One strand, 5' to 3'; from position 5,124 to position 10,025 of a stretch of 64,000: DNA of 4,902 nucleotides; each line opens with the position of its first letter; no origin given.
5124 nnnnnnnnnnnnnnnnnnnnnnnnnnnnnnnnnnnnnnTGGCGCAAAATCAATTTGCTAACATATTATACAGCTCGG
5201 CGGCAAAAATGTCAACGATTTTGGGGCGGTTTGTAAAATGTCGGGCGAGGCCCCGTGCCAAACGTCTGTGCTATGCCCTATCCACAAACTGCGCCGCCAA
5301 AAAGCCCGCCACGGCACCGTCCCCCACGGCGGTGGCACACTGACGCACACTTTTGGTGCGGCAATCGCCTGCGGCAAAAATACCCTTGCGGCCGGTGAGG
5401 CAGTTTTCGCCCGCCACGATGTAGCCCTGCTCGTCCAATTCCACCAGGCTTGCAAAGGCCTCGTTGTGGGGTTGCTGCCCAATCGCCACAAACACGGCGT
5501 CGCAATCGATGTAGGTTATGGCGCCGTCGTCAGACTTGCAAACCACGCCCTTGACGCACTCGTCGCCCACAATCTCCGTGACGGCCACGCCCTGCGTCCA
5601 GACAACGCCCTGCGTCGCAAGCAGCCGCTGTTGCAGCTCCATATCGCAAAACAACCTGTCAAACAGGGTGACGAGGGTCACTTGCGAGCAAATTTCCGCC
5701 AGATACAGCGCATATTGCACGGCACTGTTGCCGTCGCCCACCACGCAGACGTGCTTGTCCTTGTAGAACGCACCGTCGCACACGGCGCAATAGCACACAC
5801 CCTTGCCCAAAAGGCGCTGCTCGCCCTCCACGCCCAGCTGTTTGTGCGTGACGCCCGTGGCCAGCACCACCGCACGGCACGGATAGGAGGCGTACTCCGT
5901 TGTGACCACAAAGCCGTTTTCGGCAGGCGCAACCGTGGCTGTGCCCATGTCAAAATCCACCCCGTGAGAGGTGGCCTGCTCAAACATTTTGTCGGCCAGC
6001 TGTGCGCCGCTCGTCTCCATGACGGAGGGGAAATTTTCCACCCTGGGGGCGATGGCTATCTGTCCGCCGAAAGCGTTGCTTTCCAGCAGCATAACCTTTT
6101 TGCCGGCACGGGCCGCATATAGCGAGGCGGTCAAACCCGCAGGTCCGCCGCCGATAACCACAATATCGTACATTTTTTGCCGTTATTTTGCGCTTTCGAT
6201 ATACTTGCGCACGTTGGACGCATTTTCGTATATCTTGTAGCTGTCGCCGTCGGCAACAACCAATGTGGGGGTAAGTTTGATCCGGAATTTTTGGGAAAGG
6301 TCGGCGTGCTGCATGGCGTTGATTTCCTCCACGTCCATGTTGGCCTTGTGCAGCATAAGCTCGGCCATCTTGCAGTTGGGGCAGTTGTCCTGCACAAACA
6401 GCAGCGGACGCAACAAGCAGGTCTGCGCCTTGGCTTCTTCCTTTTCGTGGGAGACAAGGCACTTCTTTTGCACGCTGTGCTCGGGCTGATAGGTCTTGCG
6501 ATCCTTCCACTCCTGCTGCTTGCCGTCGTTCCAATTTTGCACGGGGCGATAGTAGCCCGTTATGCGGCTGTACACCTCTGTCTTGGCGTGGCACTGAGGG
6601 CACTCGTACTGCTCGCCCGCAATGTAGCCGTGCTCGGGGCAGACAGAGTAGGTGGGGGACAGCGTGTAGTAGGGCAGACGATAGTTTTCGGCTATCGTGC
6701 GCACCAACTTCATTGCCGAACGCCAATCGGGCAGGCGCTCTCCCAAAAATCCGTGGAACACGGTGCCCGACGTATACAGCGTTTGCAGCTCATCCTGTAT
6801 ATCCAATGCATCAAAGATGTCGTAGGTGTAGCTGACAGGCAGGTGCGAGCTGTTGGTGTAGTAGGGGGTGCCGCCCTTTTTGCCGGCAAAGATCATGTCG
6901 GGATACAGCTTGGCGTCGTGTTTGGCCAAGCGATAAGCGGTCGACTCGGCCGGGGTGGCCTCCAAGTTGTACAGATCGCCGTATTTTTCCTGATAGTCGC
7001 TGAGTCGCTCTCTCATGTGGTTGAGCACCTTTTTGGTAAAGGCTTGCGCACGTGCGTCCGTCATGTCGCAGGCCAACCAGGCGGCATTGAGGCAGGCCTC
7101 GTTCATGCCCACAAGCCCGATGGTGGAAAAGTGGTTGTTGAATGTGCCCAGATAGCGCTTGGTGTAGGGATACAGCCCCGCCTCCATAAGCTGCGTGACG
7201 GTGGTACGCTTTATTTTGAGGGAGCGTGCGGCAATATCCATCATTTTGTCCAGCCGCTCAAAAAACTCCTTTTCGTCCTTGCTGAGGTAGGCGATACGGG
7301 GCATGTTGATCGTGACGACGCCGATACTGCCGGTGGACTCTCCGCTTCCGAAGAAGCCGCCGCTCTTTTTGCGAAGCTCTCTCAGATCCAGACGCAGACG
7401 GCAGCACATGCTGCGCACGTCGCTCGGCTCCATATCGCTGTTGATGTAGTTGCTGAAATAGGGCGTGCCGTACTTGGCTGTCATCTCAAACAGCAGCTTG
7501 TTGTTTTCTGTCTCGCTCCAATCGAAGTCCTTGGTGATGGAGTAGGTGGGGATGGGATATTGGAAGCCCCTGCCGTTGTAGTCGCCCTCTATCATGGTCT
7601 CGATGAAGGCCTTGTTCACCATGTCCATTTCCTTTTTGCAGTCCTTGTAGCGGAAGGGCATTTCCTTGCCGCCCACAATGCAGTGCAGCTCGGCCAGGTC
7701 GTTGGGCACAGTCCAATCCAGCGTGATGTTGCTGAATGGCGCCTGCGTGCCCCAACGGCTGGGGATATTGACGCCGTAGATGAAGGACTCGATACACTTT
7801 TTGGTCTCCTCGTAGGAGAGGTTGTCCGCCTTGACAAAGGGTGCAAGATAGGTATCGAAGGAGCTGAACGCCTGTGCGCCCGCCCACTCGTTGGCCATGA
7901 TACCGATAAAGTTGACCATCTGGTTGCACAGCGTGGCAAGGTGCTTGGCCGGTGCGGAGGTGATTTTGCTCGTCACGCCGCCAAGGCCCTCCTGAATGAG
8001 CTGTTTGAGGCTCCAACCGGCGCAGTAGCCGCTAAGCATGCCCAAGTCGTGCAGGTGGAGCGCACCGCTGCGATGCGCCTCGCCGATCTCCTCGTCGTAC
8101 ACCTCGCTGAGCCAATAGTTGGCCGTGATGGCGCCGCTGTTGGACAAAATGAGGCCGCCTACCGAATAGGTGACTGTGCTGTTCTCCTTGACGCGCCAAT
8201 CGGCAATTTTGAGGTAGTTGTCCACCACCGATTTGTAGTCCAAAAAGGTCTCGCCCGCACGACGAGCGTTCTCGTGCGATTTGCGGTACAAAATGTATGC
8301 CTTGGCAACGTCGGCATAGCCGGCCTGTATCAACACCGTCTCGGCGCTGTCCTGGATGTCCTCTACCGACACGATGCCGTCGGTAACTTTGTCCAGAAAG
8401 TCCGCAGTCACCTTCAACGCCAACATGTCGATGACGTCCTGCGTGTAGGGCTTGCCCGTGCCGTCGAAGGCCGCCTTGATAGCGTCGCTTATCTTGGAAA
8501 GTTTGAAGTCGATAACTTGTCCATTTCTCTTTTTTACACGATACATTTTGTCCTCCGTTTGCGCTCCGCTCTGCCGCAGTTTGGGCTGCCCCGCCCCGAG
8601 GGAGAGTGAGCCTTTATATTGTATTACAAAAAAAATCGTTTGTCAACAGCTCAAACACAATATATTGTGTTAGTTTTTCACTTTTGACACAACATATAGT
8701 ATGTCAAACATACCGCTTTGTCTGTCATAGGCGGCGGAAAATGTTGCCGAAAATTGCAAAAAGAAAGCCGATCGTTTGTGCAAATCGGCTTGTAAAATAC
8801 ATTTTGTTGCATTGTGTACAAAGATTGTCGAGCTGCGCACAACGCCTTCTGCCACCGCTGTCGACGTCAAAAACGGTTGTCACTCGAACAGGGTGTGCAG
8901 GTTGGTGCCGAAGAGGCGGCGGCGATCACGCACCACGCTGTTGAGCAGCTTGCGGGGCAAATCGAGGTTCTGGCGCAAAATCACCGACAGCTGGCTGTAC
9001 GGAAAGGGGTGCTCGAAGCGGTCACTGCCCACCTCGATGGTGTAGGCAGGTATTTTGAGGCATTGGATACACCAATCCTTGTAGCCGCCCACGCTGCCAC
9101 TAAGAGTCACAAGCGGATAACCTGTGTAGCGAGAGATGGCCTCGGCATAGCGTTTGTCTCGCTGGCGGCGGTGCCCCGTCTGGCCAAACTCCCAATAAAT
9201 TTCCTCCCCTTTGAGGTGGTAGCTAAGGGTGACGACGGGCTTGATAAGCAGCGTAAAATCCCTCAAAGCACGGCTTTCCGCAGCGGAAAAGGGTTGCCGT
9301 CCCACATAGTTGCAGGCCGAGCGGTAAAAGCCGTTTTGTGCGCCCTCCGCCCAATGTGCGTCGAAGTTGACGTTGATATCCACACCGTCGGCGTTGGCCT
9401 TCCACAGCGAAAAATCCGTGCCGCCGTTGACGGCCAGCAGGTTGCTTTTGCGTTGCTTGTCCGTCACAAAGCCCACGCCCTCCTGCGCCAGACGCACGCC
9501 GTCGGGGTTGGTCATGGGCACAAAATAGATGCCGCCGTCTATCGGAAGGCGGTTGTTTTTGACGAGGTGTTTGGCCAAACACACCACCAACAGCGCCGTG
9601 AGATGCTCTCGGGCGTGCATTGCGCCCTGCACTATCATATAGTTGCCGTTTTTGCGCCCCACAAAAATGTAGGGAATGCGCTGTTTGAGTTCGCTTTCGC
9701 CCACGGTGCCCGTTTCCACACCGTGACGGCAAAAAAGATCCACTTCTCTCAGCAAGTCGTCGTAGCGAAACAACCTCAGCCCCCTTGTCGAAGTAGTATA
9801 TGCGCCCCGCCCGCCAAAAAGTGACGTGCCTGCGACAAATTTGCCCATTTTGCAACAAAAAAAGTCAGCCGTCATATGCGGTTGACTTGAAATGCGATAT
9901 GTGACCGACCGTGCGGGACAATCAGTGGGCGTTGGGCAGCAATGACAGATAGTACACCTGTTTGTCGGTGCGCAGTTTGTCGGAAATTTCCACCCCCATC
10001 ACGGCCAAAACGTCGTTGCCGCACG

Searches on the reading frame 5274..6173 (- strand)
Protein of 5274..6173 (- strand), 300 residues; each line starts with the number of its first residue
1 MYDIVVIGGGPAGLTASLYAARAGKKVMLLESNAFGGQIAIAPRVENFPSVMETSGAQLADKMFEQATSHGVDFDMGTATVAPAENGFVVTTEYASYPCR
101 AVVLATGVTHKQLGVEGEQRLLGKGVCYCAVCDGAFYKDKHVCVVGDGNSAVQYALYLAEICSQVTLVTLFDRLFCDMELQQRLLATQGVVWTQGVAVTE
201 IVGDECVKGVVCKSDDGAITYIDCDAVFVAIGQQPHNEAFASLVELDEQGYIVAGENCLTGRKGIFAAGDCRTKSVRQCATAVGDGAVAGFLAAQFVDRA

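Call 22: search_protein_families(library=pfam, proteins=[window:5274-6173:-], max_evalue=0.001)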
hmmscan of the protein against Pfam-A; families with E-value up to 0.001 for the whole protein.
window:5274-6173:- (300 aa): 13 families
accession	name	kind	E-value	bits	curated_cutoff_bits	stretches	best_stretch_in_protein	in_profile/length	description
PF07992.20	Pyr_redox_2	-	2.9e-47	161.9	26.1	1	2-286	1-291/291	Pyridine nucleotide-disulphide oxidoreductase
PF13738.12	Pyr_redox_3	-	6.9e-22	78.5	30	2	79-269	105-305/305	Pyridine nucleotide-disulphide oxidoreductase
PF00070.33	Pyr_redox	-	1e-12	48.8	22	1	141-213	1-80/82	Pyridine nucleotide-disulphide oxidoreductase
PF01266.30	DAO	-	1.8e-10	41.3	27.9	1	3-37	1-37/353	FAD dependent oxidoreductase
PF12831.13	FAD_oxidored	-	3.7e-09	36.8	27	1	3-41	1-40/416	FAD dependent oxidoreductase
PF03486.20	HI0933_like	-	2.3e-08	34.2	50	1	3-41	2-41/244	HI0933-like protein Rossmann domain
PF00890.30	FAD_binding_2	-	5.8e-08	32.8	20.4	1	3-51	1-50/414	FAD binding domain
PF01946.23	Thi4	-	1.5e-06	28.1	26.2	1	3-39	19-57/235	Thi4 family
PF01134.28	GIDA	-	3.2e-06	26.9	22.1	1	3-33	1-31/391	Glucose inhibited division protein A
PF05834.18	Lycopene_cycl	-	4e-06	26.6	23.4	0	3-32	1-32/380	Lycopene cyclase protein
PF13450.12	NAD_binding_8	-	4.2e-06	27.4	21.9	1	6-42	1-38/68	NAD(P)-binding Rossmann-like domain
PF01494.25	FAD_binding_3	-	8.1e-05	22.4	22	1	2-33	2-33/349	FAD binding domain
PF13241.12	NAD_binding_7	-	0.00014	22.8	22.1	0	138-244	6-82/104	Putative NAD(P)-binding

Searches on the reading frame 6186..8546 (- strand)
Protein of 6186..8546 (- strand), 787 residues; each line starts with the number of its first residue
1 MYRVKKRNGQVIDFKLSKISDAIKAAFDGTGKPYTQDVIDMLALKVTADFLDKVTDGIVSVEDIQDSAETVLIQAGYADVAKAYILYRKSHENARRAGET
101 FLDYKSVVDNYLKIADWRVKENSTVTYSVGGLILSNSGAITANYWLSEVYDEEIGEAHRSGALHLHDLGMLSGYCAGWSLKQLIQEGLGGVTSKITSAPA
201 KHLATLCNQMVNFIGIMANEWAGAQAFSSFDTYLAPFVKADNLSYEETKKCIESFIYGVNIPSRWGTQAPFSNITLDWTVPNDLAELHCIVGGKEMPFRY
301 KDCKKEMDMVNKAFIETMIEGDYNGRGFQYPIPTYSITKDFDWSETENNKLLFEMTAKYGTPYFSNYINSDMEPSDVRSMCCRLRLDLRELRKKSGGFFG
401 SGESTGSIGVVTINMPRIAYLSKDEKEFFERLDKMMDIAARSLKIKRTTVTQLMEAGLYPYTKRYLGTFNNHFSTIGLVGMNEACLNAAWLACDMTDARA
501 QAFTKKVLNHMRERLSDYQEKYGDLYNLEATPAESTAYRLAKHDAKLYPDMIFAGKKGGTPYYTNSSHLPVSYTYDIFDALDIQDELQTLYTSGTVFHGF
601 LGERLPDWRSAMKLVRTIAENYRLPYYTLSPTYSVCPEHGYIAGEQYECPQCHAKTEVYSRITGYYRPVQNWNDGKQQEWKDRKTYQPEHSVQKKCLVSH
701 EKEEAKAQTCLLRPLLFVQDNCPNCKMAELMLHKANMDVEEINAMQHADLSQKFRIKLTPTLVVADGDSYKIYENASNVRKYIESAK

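Call 22: search_protein_families(library=pfam, proteins=[window:6186-8546:-], max_evalue=0.001)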
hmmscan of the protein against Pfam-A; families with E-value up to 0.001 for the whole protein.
window:6186-8546:- (787 aa): 3 families
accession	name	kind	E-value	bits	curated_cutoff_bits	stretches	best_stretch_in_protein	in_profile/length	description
PF13597.11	NRDD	-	3e-190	634.1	26.2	1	121-686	1-562/562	Anaerobic ribonucleoside-triphosphate reductase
PF03477.21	ATP-cone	-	7.7e-21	74.9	25.8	1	3-92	2-87/88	ATP cone domain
PF00462.30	Glutaredoxin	-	0.0004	21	22.9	1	716-756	3-43/60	Glutaredoxin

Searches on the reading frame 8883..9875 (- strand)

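Call 22: search_protein_families(library=pfam, proteins=[window:8883-9875:-], max_evalue=0.001)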
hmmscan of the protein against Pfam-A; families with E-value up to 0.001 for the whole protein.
window:8883-9875:- (331 aa): 1 family
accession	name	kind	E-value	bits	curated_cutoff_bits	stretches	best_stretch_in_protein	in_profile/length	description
PF00246.29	Peptidase_M14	-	3e-25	89.9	21.6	1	52-297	15-277/286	Zinc carboxypeptidase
